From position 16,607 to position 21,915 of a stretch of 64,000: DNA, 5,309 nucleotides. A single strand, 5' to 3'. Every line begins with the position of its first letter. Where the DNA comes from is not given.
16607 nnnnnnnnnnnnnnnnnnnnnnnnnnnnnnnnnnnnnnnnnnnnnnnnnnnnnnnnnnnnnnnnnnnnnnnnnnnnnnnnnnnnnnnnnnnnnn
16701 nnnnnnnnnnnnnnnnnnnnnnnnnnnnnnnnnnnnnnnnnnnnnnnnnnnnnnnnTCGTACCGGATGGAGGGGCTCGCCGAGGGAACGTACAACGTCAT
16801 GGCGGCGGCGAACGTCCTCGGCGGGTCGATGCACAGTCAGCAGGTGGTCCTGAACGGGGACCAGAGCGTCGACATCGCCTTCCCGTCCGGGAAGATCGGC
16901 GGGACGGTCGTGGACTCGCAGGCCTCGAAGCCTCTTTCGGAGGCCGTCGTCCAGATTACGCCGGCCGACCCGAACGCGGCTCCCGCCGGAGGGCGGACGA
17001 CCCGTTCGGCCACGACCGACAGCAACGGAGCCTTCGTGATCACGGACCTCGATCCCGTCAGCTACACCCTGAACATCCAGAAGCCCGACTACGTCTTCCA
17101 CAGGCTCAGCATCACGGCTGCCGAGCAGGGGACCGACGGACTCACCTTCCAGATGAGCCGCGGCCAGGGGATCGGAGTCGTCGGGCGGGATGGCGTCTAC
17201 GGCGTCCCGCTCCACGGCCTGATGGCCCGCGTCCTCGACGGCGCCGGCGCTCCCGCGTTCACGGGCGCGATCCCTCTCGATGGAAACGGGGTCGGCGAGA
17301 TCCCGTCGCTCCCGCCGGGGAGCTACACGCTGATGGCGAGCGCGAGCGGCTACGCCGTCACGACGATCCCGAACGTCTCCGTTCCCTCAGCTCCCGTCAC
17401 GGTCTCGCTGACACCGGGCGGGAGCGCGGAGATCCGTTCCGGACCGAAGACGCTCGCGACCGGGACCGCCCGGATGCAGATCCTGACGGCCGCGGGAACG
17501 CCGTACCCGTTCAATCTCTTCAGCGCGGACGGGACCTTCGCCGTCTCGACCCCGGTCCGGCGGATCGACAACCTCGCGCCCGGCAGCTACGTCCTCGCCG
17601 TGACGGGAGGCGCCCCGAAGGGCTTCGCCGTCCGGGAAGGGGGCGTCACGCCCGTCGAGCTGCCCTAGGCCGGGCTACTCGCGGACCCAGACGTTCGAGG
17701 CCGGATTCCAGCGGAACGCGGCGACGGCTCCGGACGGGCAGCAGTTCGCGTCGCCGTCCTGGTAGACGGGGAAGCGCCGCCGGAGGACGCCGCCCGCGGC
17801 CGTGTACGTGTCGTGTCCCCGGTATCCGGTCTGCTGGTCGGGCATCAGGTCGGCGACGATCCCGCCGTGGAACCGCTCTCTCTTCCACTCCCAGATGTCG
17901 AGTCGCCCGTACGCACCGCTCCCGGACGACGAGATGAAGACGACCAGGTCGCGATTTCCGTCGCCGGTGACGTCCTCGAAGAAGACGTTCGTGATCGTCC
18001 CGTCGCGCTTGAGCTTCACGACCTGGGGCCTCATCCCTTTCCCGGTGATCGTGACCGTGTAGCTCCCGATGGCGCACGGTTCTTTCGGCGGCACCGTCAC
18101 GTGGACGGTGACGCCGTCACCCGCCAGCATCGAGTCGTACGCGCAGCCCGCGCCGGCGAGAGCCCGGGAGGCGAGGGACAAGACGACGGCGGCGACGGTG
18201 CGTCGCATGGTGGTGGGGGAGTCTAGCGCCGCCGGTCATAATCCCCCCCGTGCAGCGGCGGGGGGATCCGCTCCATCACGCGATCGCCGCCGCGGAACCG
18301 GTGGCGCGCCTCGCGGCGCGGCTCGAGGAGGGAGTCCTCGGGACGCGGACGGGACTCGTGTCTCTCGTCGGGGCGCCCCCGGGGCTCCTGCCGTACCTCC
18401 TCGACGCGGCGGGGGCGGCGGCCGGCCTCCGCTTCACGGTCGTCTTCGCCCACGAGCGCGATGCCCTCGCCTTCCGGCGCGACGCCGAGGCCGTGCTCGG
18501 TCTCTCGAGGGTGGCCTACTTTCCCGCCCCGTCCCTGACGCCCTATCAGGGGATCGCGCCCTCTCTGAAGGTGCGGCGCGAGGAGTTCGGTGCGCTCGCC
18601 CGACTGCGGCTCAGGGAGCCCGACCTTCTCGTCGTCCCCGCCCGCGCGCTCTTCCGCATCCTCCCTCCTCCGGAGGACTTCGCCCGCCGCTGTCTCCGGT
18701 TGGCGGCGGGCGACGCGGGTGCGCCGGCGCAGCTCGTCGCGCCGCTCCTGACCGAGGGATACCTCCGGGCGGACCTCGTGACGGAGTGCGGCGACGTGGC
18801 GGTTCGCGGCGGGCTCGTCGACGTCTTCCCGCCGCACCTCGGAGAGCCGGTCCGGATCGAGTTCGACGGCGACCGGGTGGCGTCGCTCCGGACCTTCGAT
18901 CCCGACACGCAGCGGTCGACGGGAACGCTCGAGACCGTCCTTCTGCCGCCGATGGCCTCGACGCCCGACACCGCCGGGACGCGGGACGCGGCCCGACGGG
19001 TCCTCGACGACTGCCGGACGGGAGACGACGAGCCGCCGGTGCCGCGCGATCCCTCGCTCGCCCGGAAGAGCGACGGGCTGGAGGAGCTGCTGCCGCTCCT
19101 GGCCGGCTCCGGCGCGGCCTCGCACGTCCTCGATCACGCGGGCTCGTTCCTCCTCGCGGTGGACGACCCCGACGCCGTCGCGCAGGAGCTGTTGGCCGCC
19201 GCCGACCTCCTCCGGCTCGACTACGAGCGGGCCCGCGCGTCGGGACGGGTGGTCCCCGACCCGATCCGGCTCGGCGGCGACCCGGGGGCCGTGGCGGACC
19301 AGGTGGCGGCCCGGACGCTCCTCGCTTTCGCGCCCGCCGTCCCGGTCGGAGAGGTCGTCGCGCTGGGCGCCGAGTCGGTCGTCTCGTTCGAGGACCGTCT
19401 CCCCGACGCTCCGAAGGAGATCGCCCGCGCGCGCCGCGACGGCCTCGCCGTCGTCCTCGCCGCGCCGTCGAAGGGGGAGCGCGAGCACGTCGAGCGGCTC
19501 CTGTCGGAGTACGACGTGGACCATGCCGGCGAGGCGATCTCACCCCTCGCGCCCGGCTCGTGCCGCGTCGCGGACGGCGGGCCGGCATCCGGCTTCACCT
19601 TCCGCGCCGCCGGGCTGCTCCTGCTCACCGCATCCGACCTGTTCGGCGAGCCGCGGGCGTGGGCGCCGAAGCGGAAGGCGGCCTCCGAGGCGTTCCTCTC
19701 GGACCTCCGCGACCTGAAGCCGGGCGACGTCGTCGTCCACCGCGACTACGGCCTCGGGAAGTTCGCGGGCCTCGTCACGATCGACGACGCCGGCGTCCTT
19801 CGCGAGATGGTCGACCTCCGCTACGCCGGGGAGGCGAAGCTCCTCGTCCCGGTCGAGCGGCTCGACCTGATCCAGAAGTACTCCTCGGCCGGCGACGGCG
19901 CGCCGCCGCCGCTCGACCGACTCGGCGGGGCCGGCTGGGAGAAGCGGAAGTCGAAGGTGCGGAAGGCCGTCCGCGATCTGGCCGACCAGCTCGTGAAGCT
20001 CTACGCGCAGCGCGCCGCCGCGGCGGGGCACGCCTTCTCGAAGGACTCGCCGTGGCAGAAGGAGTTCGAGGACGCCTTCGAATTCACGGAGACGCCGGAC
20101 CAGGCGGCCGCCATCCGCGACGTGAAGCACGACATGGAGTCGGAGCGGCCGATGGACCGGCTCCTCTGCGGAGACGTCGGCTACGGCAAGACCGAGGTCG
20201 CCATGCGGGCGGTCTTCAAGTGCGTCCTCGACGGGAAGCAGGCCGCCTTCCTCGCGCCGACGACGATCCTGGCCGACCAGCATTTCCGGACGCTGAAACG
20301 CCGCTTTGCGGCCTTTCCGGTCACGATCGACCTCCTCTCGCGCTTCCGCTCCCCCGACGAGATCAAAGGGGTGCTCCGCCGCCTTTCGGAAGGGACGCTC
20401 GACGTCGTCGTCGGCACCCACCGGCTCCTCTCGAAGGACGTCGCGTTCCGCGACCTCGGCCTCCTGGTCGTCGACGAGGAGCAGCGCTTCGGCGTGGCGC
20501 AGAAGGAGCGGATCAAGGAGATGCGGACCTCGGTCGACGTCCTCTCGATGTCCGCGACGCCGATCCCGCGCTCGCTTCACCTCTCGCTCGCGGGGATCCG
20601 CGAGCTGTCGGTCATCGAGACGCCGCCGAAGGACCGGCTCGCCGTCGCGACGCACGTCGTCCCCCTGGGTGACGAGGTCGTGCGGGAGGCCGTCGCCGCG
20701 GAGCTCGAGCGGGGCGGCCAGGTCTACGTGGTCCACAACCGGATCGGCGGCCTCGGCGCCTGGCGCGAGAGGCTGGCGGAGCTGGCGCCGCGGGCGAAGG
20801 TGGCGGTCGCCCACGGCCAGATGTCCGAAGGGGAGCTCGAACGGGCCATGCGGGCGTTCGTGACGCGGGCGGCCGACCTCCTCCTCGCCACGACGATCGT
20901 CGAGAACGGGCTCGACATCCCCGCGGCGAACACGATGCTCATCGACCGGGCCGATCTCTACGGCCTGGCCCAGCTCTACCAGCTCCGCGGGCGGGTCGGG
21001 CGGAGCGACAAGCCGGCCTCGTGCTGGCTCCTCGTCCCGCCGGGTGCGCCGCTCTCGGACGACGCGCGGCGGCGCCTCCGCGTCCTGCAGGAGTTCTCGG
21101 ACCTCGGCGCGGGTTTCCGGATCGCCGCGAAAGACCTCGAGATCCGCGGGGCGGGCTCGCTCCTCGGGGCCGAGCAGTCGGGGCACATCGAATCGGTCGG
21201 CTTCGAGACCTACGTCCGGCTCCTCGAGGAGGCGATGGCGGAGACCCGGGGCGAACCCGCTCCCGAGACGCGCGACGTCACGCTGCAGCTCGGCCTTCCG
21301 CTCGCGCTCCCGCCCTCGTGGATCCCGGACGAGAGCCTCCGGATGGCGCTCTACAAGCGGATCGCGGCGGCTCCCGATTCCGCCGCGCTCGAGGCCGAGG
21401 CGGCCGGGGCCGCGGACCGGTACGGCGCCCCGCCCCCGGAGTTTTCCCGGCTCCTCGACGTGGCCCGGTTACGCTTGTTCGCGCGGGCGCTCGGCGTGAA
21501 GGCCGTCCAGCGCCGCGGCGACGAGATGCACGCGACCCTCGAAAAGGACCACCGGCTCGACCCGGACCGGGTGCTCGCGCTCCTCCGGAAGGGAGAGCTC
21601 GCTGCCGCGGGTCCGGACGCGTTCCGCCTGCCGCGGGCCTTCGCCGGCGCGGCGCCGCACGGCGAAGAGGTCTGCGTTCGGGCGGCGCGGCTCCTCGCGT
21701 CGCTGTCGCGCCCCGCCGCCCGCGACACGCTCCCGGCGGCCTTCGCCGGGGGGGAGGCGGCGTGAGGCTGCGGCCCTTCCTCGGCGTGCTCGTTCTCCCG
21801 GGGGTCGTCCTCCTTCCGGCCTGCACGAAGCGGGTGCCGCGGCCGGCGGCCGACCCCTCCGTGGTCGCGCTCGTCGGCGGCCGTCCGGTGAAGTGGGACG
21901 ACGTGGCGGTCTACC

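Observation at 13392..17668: Giant secreted protein of ~14 tandem CarboxypepD_reg-like domains, divergent from the rSAM operon across a 59-bp gap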

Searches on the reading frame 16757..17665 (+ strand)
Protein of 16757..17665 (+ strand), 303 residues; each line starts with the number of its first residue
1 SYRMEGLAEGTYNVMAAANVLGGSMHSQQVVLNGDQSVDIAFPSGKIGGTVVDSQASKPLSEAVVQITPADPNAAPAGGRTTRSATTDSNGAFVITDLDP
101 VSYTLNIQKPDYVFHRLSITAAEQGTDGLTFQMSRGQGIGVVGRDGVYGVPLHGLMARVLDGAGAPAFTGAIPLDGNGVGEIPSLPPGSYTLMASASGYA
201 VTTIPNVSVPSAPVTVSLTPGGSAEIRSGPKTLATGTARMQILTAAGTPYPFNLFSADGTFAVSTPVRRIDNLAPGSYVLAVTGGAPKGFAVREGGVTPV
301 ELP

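Call 68: predict_structure(alignment_id=A4)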
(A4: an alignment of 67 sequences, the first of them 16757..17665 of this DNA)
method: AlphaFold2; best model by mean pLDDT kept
length: 303 residues; sequences in the alignment: 67
mean_pLDDT: 92.8   pTM: 0.69
mean pLDDT of the five models: 92.8, 92.8, 91.7, 91.6, 91.1
residues with pLDDT >= 90: 248; 70-90: 48; 50-70: 7; < 50: 0
segments of 3 or more residues with pLDDT < 50: none
pLDDT, mean of each block of 10 residues (from residue 1): 90 84 80 90 92 95 95 65 92 94 94 92 93 91 97 97 93 97 93 97 95 96 98 96 96 92 97 97 96 98 97
secondary structure, 60 per line:
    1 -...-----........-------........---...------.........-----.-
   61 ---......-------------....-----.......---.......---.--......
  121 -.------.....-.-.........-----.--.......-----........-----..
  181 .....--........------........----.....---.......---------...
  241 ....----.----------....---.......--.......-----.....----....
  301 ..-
elements in order: E2-4 E10-17 E25-32 E36-38 E45-53 E64-69 E83-86 E92-98 E102-108 E115-120 E129-133 E137-145 E154-160 E166-173 E179-185 E188-195 E202-209 E214-218 E222-228 E238-244 E260-263 E267-273 E276-282 E288-292 E297-302

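Call 70: fold_search(model_id=the predicted structure, library=pdb)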
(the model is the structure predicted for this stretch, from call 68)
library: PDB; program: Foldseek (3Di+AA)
matches with E <= 10: 1340; with E <= 0.001: 98
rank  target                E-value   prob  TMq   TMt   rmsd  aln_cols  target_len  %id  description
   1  6fwv_B                5.4e-13  1.00  0.25  0.15  32.0       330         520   16  The Bacillus anthracis TIE protein (released 2018-08-08)
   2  6fwv_A                2.1e-12  1.00  0.25  0.15  30.2       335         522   14  The Bacillus anthracis TIE protein (released 2018-08-08)
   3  4oq1                  4.9e-09  1.00  0.27  0.25  17.6       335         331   13  Structure of the Streptococcal ancillary pilin (released 2014-04-23)
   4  7vcr_B                8.6e-09  1.00  0.22  0.17  23.5       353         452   10  Crystal Structure of PitA fragment from pilus islet-2 of Streptococcus oralis (released 2022-06-01)
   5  3rkp_A                2.8e-08  1.00  0.24  0.21  22.3       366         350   12  Crystal structure of BcpA*(D312A), the major pilin subunit of Bacillus cereus (released 2012-05-30)
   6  3kpt_A                2.8e-08  1.00  0.23  0.20  22.9       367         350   12  Crystal structure of BcpA, the major pilin subunit of Bacillus cereus (released 2009-11-24)
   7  3kpt_B                4.4e-08  1.00  0.23  0.20  22.7       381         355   11  Crystal structure of BcpA, the major pilin subunit of Bacillus cereus (released 2009-11-24)
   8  7vcn_B                5.4e-08  1.00  0.23  0.18  23.9       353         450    9  Crystal Structure of PitA fragment from pilus islet-2 of Streptococcus oralis with Tb-Xo4 (released 2022-07-13)
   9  7vcr_A                1.0e-07  1.00  0.24  0.18  26.0       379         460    9  Crystal Structure of PitA fragment from pilus islet-2 of Streptococcus oralis (released 2022-06-01)
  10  3rkp_B                1.5e-07  1.00  0.23  0.21  21.4       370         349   13  Crystal structure of BcpA*(D312A), the major pilin subunit of Bacillus cereus (released 2012-05-30)
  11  7w6b                  3.2e-07  1.00  0.23  0.12  25.4       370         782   10  Crystal Structure of PitA from pilus islet-2 of Streptococcus oralis (released 2022-06-01)
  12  4hss_A                4.8e-07  1.00  0.23  0.18  21.9       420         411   11  Structure of the Full-Length Major Pilin SpaD from Corynebacterium diphtheriae (released 2013-11-13)
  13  8qox_B                8.0e-07  1.00  0.27  0.19  22.6       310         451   16  Two-component assembly of SlaA and SlaB S-layer proteins of Sulfolobus acidocaldarius (released 2024-02-21)
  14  4hss_B                8.8e-07  1.00  0.24  0.20  21.2       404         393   12  Structure of the Full-Length Major Pilin SpaD from Corynebacterium diphtheriae (released 2013-11-13)
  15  9lty_A                1.3e-06  1.00  0.23  0.18  20.7       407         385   12  Crystal Structure of C-terminal stable fragment of the Shaft pilin EbpC from Enterococcus faecalis (released 2025-07-16)
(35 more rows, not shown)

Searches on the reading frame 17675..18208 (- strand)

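Call 9: search_protein_families(library=pfam, proteins=[window:17675-18208:-], max_evalue=0.001)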
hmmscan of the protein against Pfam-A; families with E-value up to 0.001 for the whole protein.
window:17675-18208:- (177 aa): 1 family
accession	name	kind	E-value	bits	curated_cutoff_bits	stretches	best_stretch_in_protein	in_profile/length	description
PF16743.10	PliI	-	4.4e-11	43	27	1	31-111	11-98/123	Periplasmic lysozyme inhibitor of I-type lysozyme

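Call 18: search_protein_families(library=ncbifam, proteins=[window:17675-18208:-], max_evalue=0.01)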
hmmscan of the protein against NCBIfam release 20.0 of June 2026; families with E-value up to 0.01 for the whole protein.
window:17675-18208:- (177 aa): 1 family
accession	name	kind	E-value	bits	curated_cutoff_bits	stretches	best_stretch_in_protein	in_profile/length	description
NF047539.1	XAC2610_fam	domain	0.007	16.8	35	0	76-111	2-36/89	XAC2610-related protein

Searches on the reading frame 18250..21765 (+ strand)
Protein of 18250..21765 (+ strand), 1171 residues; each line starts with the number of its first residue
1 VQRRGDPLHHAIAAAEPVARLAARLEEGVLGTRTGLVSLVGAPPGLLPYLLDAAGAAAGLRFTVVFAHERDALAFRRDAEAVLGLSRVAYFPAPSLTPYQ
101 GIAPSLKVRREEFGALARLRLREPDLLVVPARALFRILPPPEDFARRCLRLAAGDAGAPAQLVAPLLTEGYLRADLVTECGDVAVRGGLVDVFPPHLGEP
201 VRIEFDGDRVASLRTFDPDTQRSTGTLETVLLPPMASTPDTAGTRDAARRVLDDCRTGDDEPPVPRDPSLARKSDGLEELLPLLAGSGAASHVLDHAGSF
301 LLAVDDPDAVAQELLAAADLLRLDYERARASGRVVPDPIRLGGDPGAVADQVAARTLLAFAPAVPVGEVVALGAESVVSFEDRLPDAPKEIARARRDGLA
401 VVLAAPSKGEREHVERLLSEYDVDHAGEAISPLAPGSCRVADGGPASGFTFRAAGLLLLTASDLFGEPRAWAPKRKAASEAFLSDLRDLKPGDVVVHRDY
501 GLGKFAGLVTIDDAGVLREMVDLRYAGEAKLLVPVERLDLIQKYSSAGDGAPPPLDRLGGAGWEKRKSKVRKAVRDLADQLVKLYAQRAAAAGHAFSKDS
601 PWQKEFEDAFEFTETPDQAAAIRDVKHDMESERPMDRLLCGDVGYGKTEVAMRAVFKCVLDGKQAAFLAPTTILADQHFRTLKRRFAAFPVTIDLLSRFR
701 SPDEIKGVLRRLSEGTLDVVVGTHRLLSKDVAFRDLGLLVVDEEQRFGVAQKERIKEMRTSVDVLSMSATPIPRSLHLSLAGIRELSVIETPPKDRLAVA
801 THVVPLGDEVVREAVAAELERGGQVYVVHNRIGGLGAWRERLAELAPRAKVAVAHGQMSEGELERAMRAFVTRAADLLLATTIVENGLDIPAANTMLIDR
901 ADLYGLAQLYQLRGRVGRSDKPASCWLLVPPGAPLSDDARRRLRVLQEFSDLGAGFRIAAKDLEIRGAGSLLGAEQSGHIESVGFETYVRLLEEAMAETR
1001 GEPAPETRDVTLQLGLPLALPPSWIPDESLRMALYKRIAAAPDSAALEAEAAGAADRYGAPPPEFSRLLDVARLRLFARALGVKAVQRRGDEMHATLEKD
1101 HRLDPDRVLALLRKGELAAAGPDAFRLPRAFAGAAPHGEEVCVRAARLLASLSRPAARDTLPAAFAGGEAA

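Call 9: search_protein_families(library=pfam, proteins=[window:18250-21765:+], max_evalue=0.001)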
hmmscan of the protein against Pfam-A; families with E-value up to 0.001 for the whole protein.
window:18250-21765:+ (1171 aa): 7 families
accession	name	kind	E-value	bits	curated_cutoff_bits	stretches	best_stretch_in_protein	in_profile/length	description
PF00270.35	DEAD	-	2e-23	83.4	26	1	615-775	1-163/167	DEAD/DEAH box helicase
PF03461.20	TRCF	-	2.5e-19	69.8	25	1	1015-1107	2-94/95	TRCF domain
PF17757.6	UvrB_inter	-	4.8e-17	62.3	22.9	1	149-235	1-88/91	UvrB interaction domain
PF02559.22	CarD_TRCF_RID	-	1.9e-16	60.3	23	1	489-545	1-57/57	CarD-like/TRCF RID domain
PF00271.37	Helicase_C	-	4.3e-16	59.6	23.5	1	815-919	10-109/110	Helicase conserved C-terminal domain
PF04851.21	ResIII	-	7.6e-08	32.9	22.5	1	614-771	4-162/164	Type III restriction enzyme, res subunit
PF22590.2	Cas3-like_C_2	-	0.00032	21.4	27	1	822-920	2-105/106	CRISPR-associated nuclease/helicase Cas3, C-terminal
